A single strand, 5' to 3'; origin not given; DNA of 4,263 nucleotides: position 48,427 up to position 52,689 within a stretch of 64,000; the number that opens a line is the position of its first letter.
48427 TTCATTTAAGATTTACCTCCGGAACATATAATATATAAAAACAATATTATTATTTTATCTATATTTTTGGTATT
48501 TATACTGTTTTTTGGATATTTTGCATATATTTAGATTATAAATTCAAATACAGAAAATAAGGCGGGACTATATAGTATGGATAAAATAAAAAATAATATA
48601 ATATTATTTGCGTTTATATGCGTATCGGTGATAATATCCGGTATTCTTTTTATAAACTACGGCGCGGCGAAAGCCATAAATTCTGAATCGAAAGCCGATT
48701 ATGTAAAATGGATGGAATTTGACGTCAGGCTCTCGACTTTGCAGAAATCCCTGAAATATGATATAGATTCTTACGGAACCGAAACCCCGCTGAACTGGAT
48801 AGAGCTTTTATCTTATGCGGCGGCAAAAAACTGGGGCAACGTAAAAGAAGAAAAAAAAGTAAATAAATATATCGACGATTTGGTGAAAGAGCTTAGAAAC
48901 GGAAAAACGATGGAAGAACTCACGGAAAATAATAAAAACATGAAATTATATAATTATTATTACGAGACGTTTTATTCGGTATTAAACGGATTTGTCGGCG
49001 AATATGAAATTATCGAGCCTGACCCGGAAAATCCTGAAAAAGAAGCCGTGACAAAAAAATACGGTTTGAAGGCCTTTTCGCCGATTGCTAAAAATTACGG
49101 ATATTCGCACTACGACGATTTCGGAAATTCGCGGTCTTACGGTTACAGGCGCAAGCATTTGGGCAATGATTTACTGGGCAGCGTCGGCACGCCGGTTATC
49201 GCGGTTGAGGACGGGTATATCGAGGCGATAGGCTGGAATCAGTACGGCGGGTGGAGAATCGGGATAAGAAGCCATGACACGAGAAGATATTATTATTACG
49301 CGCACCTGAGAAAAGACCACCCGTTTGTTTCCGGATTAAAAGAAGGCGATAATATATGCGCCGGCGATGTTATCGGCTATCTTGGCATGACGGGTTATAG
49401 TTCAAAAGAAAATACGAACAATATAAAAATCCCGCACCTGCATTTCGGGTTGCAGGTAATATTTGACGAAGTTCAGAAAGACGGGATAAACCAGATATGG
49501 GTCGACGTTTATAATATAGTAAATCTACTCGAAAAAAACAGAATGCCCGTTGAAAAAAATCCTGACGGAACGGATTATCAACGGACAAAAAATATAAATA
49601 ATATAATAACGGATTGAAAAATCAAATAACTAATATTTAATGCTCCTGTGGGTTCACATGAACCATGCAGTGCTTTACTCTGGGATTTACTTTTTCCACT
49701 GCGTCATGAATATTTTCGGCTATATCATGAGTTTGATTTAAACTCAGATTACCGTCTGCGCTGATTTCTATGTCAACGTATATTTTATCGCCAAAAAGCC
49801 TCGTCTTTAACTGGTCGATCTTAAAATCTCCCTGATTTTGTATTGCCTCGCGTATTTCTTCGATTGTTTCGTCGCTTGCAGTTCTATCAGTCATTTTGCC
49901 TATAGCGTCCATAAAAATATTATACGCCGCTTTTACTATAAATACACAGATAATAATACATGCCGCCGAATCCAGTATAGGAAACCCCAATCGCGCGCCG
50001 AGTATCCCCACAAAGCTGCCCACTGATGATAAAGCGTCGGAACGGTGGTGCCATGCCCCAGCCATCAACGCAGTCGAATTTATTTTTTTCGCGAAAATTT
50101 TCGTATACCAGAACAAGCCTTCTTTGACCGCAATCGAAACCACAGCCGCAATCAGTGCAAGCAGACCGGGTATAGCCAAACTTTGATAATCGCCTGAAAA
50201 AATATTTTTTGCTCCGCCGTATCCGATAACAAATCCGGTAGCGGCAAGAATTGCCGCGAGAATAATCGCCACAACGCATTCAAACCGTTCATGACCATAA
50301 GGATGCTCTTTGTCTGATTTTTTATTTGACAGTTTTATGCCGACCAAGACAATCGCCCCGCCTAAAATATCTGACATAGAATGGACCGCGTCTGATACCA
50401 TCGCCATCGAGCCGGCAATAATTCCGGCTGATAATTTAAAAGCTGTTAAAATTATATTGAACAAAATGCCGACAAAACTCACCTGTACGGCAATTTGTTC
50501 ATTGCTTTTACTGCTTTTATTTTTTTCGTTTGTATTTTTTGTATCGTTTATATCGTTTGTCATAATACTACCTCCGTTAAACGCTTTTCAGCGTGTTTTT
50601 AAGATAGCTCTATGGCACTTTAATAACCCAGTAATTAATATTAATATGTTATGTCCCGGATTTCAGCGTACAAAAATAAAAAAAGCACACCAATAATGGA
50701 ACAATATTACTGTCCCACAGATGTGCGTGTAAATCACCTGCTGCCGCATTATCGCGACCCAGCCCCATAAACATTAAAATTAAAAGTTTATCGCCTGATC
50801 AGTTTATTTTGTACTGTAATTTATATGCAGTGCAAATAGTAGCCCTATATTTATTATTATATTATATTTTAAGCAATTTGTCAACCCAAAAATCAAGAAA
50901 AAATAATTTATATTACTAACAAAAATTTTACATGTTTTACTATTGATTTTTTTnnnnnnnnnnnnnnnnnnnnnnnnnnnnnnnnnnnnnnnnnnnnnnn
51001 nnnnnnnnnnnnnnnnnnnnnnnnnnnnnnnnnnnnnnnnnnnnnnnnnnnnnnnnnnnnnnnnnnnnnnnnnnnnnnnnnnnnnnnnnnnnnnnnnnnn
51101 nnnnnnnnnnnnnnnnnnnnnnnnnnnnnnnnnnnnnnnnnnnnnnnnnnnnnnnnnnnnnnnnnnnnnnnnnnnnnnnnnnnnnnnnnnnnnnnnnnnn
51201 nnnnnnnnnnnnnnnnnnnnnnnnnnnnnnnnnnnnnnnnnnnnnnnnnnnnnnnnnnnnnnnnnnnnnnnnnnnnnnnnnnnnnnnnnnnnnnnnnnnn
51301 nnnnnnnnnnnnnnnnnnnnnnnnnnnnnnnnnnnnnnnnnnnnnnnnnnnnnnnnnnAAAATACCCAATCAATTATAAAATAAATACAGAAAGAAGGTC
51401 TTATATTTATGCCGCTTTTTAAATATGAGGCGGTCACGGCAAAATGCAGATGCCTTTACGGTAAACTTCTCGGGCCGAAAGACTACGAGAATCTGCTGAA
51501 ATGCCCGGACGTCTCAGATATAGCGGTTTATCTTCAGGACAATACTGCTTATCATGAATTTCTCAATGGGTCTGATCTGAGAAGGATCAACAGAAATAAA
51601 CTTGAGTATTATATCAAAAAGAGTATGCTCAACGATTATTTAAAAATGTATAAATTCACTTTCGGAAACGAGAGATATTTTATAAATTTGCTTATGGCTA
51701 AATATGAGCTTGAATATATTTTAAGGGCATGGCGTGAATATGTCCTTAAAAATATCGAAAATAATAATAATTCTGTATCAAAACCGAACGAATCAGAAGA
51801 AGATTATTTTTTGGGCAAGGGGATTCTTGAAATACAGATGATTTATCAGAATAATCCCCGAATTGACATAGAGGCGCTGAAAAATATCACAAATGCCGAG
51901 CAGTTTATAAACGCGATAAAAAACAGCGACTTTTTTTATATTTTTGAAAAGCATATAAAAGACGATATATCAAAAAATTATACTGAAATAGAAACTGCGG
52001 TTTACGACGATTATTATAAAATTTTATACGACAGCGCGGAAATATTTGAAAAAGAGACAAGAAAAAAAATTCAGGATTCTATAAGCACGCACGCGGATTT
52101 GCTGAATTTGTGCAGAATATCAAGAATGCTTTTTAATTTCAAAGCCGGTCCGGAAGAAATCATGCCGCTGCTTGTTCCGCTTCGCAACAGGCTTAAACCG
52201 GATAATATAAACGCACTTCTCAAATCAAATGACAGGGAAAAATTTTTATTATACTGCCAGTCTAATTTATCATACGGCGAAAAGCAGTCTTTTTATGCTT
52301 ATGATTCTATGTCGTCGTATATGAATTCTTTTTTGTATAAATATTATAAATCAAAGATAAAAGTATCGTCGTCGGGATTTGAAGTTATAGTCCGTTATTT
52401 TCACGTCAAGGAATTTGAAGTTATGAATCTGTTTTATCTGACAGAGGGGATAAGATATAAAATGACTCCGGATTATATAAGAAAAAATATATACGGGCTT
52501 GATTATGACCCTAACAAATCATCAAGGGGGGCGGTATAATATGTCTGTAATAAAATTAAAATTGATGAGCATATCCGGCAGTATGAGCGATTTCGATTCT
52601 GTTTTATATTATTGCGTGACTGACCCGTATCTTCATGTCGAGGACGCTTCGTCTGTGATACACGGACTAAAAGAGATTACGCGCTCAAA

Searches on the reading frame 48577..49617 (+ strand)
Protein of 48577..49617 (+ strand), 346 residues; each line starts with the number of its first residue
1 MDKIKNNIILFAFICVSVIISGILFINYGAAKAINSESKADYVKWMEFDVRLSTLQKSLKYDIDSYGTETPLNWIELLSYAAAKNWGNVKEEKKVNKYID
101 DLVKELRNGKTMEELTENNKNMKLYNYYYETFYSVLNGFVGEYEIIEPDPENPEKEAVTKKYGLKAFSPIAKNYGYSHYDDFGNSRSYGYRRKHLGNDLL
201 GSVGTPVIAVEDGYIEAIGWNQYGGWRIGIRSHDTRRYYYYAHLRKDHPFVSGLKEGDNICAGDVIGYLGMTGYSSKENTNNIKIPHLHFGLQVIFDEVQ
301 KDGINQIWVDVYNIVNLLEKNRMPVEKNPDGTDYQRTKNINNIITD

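Call 56: search_protein_families(library=pfam, proteins=[window:48577-49617:+], max_evalue=0.00001)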
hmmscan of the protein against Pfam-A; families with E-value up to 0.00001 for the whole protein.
window:48577-49617:+ (346 aa): 1 family
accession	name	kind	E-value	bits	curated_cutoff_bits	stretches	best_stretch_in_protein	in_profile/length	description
PF01551.29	Peptidase_M23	-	2.6e-16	60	28.7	1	193-294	2-89/96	Peptidase family M23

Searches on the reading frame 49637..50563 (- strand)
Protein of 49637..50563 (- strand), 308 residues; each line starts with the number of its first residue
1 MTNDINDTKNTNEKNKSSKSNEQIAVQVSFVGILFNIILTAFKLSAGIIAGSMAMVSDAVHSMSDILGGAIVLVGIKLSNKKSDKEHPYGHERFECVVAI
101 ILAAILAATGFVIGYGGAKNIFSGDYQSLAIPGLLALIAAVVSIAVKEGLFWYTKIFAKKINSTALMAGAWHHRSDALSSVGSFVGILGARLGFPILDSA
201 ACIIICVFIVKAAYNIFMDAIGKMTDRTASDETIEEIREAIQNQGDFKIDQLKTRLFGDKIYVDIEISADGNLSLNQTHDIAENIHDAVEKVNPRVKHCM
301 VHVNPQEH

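Call 56: search_protein_families(library=pfam, proteins=[window:49637-50563:-], max_evalue=0.00001)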
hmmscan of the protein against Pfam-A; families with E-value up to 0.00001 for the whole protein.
window:49637-50563:- (308 aa): 2 families
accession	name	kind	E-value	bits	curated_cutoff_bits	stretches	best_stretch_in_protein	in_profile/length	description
PF01545.26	Cation_efflux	-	1.8e-43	149.1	26.6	1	30-221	2-194/198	Cation efflux family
PF16916.11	ZT_dimer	-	7.4e-19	68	26.7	1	230-305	2-77/78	Dimerisation domain of Zinc Transporter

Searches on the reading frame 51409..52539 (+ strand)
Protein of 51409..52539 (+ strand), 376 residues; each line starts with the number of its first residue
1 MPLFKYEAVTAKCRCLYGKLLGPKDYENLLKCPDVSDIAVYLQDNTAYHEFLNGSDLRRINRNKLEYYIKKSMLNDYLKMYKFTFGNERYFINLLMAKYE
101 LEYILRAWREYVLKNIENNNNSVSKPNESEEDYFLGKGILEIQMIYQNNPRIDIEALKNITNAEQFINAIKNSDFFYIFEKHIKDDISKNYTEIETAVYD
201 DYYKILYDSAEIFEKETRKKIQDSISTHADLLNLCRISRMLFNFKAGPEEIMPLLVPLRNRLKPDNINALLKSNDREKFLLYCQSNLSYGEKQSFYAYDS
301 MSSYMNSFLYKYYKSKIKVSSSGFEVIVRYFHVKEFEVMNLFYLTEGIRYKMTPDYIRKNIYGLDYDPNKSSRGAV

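Call 56: search_protein_families(library=pfam, proteins=[window:51409-52539:+], max_evalue=0.00001)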
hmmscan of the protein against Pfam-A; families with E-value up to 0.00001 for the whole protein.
window:51409-52539:+ (376 aa): 1 family
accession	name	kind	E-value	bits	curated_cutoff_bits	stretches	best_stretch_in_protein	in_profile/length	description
PF01992.21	vATP-synt_AC39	-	2.9e-46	158.8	29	1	10-359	2-338/339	ATP synthase (C/AC39) subunit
